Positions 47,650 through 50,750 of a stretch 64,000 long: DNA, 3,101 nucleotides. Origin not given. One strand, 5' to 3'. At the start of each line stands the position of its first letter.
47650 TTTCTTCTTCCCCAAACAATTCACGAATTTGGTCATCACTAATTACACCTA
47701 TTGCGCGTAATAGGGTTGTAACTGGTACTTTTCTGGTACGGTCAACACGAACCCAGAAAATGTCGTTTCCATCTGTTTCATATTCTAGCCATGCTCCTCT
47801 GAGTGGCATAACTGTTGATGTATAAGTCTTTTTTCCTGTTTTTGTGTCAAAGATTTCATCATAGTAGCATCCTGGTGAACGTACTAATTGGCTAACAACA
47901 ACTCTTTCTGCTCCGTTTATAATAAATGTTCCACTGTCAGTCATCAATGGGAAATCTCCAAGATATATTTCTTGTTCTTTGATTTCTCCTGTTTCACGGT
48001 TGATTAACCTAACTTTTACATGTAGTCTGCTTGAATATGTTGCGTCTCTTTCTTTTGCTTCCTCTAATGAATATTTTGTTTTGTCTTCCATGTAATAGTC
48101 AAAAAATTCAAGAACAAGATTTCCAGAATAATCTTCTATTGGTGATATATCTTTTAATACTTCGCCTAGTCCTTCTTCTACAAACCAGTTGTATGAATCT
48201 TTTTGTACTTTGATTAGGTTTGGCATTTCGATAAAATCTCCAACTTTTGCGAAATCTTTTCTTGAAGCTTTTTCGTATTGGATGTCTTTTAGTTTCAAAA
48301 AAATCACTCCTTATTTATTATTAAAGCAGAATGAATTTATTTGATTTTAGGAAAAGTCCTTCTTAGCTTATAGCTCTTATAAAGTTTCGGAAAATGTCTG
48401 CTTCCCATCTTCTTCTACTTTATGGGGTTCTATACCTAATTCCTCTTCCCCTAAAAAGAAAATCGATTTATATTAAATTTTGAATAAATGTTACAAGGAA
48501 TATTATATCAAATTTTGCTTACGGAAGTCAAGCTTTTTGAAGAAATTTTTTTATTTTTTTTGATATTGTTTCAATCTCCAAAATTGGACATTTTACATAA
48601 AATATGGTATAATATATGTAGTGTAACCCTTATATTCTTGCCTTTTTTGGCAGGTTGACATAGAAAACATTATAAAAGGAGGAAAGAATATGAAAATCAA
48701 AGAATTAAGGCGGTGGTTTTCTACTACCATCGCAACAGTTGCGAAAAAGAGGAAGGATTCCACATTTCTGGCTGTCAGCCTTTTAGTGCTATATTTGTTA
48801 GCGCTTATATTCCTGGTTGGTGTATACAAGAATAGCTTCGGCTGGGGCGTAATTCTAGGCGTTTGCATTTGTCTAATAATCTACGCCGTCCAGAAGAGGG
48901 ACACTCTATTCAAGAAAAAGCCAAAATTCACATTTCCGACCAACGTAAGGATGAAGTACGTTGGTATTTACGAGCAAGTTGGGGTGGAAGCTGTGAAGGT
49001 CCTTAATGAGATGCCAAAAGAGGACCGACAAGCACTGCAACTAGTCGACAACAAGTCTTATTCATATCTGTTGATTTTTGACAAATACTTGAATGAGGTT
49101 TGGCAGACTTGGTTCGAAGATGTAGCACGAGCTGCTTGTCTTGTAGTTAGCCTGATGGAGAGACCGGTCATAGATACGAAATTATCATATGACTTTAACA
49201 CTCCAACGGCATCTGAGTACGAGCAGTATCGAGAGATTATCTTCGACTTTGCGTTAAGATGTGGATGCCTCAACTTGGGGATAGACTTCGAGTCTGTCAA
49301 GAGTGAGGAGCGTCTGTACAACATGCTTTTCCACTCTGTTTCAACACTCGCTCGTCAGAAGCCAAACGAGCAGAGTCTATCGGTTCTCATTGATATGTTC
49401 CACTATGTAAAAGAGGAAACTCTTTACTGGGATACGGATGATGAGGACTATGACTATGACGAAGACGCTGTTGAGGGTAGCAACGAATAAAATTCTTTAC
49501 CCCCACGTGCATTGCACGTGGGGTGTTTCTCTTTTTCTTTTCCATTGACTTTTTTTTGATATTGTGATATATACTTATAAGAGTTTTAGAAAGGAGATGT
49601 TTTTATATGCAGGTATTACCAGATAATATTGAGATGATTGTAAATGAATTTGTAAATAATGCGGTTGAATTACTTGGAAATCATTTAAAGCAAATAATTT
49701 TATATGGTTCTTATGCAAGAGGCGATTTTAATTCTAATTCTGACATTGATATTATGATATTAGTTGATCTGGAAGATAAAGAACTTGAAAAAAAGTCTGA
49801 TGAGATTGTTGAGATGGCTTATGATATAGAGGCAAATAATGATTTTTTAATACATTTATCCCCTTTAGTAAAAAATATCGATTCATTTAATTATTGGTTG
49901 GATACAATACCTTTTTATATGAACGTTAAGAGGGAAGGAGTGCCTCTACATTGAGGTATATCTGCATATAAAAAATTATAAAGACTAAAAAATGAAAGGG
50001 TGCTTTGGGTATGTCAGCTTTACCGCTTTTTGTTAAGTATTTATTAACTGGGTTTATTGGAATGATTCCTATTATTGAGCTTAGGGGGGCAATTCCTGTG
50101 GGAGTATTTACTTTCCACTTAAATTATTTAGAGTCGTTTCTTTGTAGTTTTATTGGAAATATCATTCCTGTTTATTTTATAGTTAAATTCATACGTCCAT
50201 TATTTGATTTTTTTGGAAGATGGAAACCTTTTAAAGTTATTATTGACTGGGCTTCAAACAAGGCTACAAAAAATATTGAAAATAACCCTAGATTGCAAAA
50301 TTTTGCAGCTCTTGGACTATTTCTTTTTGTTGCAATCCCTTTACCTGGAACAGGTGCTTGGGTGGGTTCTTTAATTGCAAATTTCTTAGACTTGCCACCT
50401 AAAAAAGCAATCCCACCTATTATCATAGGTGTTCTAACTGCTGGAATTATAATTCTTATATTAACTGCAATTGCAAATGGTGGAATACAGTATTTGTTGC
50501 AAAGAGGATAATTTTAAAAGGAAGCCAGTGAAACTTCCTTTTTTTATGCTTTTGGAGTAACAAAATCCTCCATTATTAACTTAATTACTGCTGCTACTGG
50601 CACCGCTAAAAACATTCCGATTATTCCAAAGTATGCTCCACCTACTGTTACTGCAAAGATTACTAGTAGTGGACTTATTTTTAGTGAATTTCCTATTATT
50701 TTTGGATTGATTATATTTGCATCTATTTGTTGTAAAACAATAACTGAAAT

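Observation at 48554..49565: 996-bp compositionally foreign single-gene cassette bracketed by a perfect 16-bp direct repeat, inserted just upstream of the rpoB promoter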

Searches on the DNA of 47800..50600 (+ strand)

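Call 14: search_dna_similar(query=window:48554-49565:+, collection=phages, mode=distant, max_evalue=0.01)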
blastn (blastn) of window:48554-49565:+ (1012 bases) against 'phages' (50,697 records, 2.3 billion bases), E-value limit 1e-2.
Records with a match: 1; places in all: 1; records where one place covers at least 80% of the query: 0.
Best place of each record, by identity: 80-90% 1.
By first word of the organism name: Bacteriophage 1.
By host as written in the record: - 1.
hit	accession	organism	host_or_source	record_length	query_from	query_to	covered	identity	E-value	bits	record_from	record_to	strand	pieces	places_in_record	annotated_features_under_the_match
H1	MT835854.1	Bacteriophage sp.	human fecal samples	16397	112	151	4%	87.8%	7e-3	49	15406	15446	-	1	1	record has no annotation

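Call 15: search_dna_similar(query=window:48554-49565:+, collection=plasmids, mode=distant, max_evalue=0.01)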
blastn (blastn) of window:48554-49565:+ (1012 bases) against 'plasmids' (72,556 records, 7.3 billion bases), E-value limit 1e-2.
No match.

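Call 52: search_rna_families(source=window, start=47800, end=50600, threshold=evalue, max_evalue=1)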
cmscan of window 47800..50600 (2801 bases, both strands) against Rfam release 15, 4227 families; matches with E-value up to 1: 0.
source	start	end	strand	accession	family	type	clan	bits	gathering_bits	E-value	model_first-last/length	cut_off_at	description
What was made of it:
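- Tried and rejected: There is no Rfam hit in 47800-50600 (call 52).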

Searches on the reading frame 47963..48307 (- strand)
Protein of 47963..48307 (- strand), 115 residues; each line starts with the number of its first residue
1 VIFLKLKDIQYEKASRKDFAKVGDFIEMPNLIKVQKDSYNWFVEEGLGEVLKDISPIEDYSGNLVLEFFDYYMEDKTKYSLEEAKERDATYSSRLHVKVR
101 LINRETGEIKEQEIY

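Call 17: find_related_loci(query=window:47963-48307:-, collection=genome_contigs, flank=10000)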
Query seq(115 aa) (115 aa) in genome_contigs; peptide patterns used: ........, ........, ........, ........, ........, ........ (x = any residue, [..] = any of these).
600 stretches matched a pattern (row limit reached: there are more); 563 encode a relative of the query (tblastn E <= 1e-3); the best 80 are kept; 80 distinct loci.
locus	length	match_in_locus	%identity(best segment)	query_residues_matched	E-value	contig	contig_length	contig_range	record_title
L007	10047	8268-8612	95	1-115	2e-71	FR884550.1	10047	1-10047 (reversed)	Clostridium sp. CAG:575 genomic scaffold, scf238, whole genome shotgun sequence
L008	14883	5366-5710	93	1-115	1e-70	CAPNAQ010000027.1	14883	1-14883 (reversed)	MAG TPA_asm: uncultured Clostridia bacterium isolate MGBC107383 genome assembly, contig: MGBC107383.27, whole genome sho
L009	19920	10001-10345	93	1-115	1e-70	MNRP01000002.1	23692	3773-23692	MAG: Clostridium sp. 26_22 Ley3_66761_scaffold_2006, whole genome shotgun sequence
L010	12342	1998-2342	95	1-115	7e-71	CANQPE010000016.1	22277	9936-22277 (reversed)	MAG: uncultured Clostridia bacterium isolate Lapin-012__bin66 genome assembly, contig: Lapin-012__NODE_3256_length_22277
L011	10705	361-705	93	1-115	3e-70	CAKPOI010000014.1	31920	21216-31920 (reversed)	MAG: uncultured Clostridia bacterium isolate REFINED_METABAT215_SUBJECT_CONTIGS_1500_ASSEMBLY_K77_MERGED__Pilot_MoBio_Fi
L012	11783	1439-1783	93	1-115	6e-70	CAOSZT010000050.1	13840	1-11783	MAG TPA_asm: uncultured Clostridia bacterium isolate MGBC107341 genome assembly, contig: MGBC107341.50, whole genome sho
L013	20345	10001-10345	92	1-115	7e-70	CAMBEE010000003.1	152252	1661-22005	MAG: uncultured Clostridium sp. isolate SRR17382094_bin.19_metaWRAP_v1.3_MAG genome assembly, contig: ERZ10544646.44, wh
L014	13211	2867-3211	92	1-115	6e-70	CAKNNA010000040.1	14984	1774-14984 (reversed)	MAG TPA_asm: uncultured Clostridium sp. isolate ERR3414591_bin.48_metaWRAP_v1.1_MAG genome assembly, contig: NODE_4771_l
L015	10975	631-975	92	1-115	1e-69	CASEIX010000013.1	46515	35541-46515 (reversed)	uncultured Eubacteriales bacterium isolate SI.T11.metabat-bins.17 genome assembly, contig: SI.T11.metabat-bins.17.fa_k14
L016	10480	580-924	93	1-115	8e-70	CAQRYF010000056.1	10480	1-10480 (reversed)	MAG TPA_asm: uncultured Clostridia bacterium isolate MGBC107719 genome assembly, contig: MGBC107719.56, whole genome sho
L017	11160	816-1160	92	1-115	2e-69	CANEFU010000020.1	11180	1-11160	MAG TPA_asm: uncultured Clostridium sp. isolate SRR18439533_bin.17_metawrap_v1.3_MAG genome assembly, contig: NODE.869_l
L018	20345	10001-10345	93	1-115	1e-69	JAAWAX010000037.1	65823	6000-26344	MAG: Clostridia bacterium isolate ABMPRH_46_3 k141_1084278, whole genome shotgun sequence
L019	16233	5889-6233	90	1-115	4e-69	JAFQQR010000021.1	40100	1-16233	MAG: Clostridia bacterium isolate RGIG2063 Goat_Colon-2__c273250, whole genome shotgun sequence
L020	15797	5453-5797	91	1-115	3e-69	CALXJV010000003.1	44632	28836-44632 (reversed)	MAG: uncultured Clostridia bacterium isolate BRZ_EH__bin43 genome assembly, contig: BRZ_EH__NODE_1410_length_44632_cov_6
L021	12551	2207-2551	92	1-115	2e-69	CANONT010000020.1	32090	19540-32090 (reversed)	MAG TPA_asm: uncultured Clostridium sp. isolate SRR19759403_bin.21_metawrap_v1.3_MAG genome assembly, contig: NODE.1295_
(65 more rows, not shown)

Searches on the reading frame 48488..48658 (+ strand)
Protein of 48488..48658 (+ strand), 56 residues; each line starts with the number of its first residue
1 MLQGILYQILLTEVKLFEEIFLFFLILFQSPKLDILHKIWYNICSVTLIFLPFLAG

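Call 7: search_protein_families(library=pfam, proteins=[window:48488-48658:+], max_evalue=0.1)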
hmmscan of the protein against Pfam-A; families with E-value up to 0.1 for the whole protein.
window:48488-48658:+ (56 aa): 0 families

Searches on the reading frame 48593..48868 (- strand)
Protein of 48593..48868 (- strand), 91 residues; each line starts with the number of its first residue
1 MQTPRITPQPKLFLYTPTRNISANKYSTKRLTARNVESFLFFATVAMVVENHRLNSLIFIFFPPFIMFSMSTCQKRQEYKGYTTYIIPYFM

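Call 84: search_protein_families(library=pfam, proteins=[window:48593-48868:-], max_evalue=0.1)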
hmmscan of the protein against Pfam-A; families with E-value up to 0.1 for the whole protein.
window:48593-48868:- (91 aa): 0 families
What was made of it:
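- Tried and rejected: Antisense ORFs inside X. None carries a domain (call 84).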

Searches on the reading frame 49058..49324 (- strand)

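Call 84: search_protein_families(library=pfam, proteins=[window:49058-49324:-], max_evalue=0.1)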
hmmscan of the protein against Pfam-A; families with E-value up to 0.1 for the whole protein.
window:49058-49324:- (88 aa): 1 family
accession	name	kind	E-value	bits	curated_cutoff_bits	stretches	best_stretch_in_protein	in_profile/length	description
PF05922.21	Inhibitor_I9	-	0.04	15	21.2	1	33-73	34-70/82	Peptidase inhibitor I9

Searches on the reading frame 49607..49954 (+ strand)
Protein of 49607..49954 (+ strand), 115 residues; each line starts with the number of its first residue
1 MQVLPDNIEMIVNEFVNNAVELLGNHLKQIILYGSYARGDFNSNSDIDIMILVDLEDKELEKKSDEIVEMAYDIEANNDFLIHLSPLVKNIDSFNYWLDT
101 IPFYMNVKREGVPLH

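Call 7: search_protein_families(library=pfam, proteins=[window:49607-49954:+], max_evalue=0.1)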
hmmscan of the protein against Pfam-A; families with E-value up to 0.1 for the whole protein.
window:49607-49954:+ (115 aa): 4 families
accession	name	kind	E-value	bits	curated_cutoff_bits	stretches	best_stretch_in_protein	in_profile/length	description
PF01909.29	NTP_transf_2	-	1.8e-11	44.7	21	1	22-82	11-69/93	Nucleotidyltransferase domain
PF18765.7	Polbeta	-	1.2e-09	38.7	26.9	1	26-77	12-58/93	Polymerase beta, Nucleotidyltransferase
PF14792.12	DNA_pol_B_palm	-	0.0013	19.4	25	1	12-73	10-68/113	DNA polymerase beta palm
PF22600.2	MTPAP-like_central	-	0.0027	18.2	27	1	28-73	41-85/139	Poly(A) RNA polymerase, mitochondrial-like, central palm domain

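Call 10: find_encoding_contigs(protein=window:49607-49954:+, flank=6000, max_places=10)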
Protein window:49607-49954:+ (115 aa): 5 contigs read that carry it; 5 places shown.
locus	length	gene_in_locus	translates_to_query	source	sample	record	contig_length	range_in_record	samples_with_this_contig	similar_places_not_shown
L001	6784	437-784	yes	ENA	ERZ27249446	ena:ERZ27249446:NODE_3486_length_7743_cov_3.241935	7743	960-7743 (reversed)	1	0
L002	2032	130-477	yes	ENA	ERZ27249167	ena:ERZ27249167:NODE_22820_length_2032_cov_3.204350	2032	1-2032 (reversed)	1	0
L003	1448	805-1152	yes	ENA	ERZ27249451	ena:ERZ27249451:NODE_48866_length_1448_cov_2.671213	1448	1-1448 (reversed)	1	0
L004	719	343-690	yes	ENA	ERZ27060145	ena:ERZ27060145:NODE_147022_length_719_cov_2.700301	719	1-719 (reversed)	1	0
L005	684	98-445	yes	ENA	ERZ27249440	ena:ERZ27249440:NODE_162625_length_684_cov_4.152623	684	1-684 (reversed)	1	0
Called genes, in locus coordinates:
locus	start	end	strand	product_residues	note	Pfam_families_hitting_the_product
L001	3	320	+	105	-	?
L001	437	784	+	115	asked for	PF01909:NTP_transf_2, PF18765:Polbeta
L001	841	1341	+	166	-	PF06695:Sm_multidrug_ex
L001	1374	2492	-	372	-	PF01594:AI-2E_transport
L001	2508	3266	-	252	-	PF03372:Exo_endo_phos, PF14529:Exo_endo_phos_2 (faint)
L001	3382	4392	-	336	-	PF07501:G5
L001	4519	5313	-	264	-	PF01026:TatD_DNase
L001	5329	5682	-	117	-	PF01648:ACPS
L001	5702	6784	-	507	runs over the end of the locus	PF14903:WG_beta_rep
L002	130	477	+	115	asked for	PF01909:NTP_transf_2, PF18765:Polbeta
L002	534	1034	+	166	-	PF06695:Sm_multidrug_ex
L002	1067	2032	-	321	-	?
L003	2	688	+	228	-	?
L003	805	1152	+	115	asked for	PF01909:NTP_transf_2, PF18765:Polbeta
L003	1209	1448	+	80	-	?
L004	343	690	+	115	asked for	PF01909:NTP_transf_2, PF18765:Polbeta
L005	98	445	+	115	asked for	PF01909:NTP_transf_2, PF18765:Polbeta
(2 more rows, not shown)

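Call 24: find_homologous_proteins(query=window:49607-49951:+, max_evalue=1e-10)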
Query window:49607-49951:+ (115 aa): 5438 proteins with E <= 1e-10 among 5795 candidates; the best 120 are listed.
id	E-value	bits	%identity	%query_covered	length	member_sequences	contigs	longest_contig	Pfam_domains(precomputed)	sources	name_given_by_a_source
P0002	2.2e-68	245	100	100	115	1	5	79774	PF18765.8,PF01909.30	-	-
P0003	2.3e-51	191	73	100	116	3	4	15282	PF18765.8,PF01909.30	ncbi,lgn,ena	-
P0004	5.2e-51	189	75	100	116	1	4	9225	PF18765.8,PF01909.30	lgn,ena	-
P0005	1.3e-49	185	73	100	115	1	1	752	PF18765.8,PF01909.30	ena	-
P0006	7.9e-49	182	71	100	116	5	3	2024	PF18765.8,PF01909.30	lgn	-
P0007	1.8e-48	181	72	100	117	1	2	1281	PF18765.8,PF01909.30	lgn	-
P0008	2.2e-48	181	70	100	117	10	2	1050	PF18765.8,PF01909.30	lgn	-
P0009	7.0e-48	179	72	100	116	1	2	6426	PF18765.8,PF01909.30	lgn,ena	-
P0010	7.4e-48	179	70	100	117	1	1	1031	PF18765.8,PF01909.30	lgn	-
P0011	1.9e-47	178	72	100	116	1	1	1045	PF18765.8,PF01909.30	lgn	-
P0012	1.7e-46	175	72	88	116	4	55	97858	PF18765.8,PF01909.30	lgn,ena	-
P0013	2.1e-46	175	71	97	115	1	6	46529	PF18765.8,PF01909.30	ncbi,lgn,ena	-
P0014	2.3e-46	174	70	100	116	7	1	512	PF18765.8,PF01909.30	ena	-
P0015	2.9e-46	174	70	100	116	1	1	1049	PF18765.8,PF01909.30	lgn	-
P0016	5.3e-46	173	68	100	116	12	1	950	PF18765.8,PF01909.30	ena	-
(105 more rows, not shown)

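Call 25: find_encoding_contigs(protein=P0003, flank=5000, max_places=4)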
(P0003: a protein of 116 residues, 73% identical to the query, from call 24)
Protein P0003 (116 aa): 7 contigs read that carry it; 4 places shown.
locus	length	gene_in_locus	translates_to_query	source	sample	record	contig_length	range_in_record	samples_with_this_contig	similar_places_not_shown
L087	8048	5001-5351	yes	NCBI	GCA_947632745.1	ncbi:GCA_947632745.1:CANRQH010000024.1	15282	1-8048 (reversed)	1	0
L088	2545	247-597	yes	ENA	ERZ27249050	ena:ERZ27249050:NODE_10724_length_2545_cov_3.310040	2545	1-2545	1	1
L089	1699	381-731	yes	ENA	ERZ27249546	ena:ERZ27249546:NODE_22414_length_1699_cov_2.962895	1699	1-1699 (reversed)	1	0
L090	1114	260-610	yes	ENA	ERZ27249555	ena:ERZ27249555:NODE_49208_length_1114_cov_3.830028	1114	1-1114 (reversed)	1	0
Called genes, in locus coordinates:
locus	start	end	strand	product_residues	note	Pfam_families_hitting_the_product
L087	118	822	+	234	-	PF05949:DUF881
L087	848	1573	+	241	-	PF05949:DUF881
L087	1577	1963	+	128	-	PF06947:DUF1290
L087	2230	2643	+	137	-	PF14450:FtsA (weak)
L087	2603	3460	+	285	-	PF11104:PilM_2, PF14450:FtsA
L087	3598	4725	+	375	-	PF00091:Tubulin, PF12327:FtsZ_C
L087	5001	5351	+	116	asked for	PF01909:NTP_transf_2, PF18765:Polbeta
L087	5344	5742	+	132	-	PF05168:HEPN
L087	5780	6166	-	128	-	PF03862:SpoVAC_SpoVAEB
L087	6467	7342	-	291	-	PF07451:SpoVAD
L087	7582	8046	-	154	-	PF03862:SpoVAC_SpoVAEB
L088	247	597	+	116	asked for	PF01909:NTP_transf_2, PF18765:Polbeta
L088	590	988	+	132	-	PF05168:HEPN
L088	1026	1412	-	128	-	PF03862:SpoVAC_SpoVAEB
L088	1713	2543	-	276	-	?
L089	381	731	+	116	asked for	PF01909:NTP_transf_2, PF18765:Polbeta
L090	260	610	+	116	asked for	PF01909:NTP_transf_2, PF18765:Polbeta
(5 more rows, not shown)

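Call 26: find_encoding_contigs(protein=P0004, flank=5000, max_places=4)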
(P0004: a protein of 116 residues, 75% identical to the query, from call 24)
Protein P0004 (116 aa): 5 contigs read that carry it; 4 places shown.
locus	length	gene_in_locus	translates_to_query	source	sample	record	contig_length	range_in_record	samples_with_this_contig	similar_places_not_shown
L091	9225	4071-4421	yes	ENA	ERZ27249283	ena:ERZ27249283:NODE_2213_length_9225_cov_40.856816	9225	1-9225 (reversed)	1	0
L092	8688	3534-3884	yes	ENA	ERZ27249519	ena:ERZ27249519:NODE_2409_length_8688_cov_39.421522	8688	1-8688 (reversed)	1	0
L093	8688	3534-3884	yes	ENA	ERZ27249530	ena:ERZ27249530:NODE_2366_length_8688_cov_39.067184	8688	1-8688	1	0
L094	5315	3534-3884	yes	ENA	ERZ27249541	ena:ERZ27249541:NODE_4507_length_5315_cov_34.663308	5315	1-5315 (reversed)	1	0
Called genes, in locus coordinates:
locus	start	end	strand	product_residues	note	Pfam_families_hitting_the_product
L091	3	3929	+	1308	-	?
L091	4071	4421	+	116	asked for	PF01909:NTP_transf_2, PF18765:Polbeta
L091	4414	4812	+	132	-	PF05168:HEPN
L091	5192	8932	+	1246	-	PF02368:Big_2, PF26182:Ig_NUP210_5th (faint), PF26918:Ig_Eae (weak), PF02368:Big_2, PF26918:Ig_Eae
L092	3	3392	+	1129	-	?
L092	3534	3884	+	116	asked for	PF01909:NTP_transf_2, PF18765:Polbeta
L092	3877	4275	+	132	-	PF05168:HEPN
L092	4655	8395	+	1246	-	PF02368:Big_2, PF26182:Ig_NUP210_5th (faint), PF26918:Ig_Eae (weak), PF02368:Big_2, PF26918:Ig_Eae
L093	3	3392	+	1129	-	?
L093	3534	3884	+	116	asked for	PF01909:NTP_transf_2, PF18765:Polbeta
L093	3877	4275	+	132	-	PF05168:HEPN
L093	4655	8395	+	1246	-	PF02368:Big_2, PF26182:Ig_NUP210_5th (faint), PF26918:Ig_Eae (weak), PF02368:Big_2, PF26918:Ig_Eae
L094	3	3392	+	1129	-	?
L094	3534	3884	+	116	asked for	PF01909:NTP_transf_2, PF18765:Polbeta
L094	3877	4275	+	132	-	PF05168:HEPN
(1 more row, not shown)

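Call 32: search_protein_families(library=padloc, proteins=[window:49607-49951:+], max_evalue=1)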
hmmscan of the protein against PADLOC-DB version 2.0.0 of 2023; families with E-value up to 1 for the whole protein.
window:49607-49951:+ (115 aa): 17 families
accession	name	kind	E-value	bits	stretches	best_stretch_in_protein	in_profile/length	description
PDLC04903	PDC-S09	-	1.9e-23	80.9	1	5-112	4-106/108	-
PDLC04907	PDC-S09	-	1e-12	46.2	1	8-113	10-113/114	-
PDLC04906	PDC-S09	-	3.3e-08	31.8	1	16-75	12-68/98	-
PDLC04368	PDC-M05A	-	2.3e-07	28.9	1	12-59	92-140/201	-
PDLC04904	PDC-S09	-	5.7e-07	27.7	1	26-75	24-68/104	-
PDLC04902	PDC-S09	-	7.2e-07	27.4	1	26-73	20-63/97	-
PDLC04372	PDC-M05A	-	1.2e-05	23.6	1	13-54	62-103/167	-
PDLC04778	PDC-M70A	-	1.8e-05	22.3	1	24-59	45-79/355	-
PDLC04905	PDC-S09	-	6.4e-05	21.2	1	26-74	20-66/101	-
PDLC04369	PDC-M05A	-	0.00014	19.5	1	14-54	90-130/201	-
PDLC00769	Cyclase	-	0.0019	15.7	1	7-54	23-75/261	oligonucleotide-cyclase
PDLC00802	Cyclase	-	0.0033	14.7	1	11-71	37-97/332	oligonucleotide-cyclase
PDLC04599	PDC-M36B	-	0.005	14.7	1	11-69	42-99/125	-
PDLC00809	Cyclase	-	0.018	12.6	1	26-66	41-82/295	oligonucleotide-cyclase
PDLC00823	Cyclase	-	0.02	12.5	1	9-68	23-85/285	oligonucleotide-cyclase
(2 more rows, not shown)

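Call 33: search_protein_families(library=phrogs, proteins=[window:49607-49951:+], max_evalue=1)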
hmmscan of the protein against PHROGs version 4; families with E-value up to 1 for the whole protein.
window:49607-49951:+ (115 aa): 5 families
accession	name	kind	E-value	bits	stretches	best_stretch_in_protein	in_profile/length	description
phrog_24076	-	unknown function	0.0027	18.2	1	27-58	3-34/229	-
phrog_28438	-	unknown function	0.0079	16.3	1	26-81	18-71/289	-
phrog_18746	-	unknown function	0.013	15.9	1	23-77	42-98/299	-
phrog_23526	-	unknown function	0.037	14.6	1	22-55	38-76/270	-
phrog_36119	-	unknown function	0.081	13.3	1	27-58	62-93/247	-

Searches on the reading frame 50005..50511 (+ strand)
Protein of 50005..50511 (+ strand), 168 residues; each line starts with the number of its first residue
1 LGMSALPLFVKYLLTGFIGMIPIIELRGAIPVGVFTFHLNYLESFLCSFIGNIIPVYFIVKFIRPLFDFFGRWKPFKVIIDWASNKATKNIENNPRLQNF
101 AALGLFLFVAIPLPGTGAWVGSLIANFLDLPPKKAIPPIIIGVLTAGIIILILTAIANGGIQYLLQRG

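Call 7: search_protein_families(library=pfam, proteins=[window:50005-50511:+], max_evalue=0.1)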
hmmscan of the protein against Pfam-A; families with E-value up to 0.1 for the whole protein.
window:50005-50511:+ (168 aa): 1 family
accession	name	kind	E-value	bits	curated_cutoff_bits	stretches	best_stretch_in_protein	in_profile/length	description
PF06695.16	Sm_multidrug_ex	-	7.7e-38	130.2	30.7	1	25-149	1-121/121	Putative small multi-drug export protein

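Call 22: find_encoding_contigs(protein=window:50011-50511:+, flank=4000, max_places=10)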
Protein window:50011-50511:+ (166 aa): 2 contigs read that carry it; 1 place shown.
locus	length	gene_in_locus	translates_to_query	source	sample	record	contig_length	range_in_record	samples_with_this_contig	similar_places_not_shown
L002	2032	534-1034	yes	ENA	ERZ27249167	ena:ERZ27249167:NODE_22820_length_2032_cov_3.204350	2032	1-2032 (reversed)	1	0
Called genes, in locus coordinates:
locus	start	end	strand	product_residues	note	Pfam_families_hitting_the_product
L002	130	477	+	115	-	PF01909:NTP_transf_2, PF18765:Polbeta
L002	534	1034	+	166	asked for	PF06695:Sm_multidrug_ex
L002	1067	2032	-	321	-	?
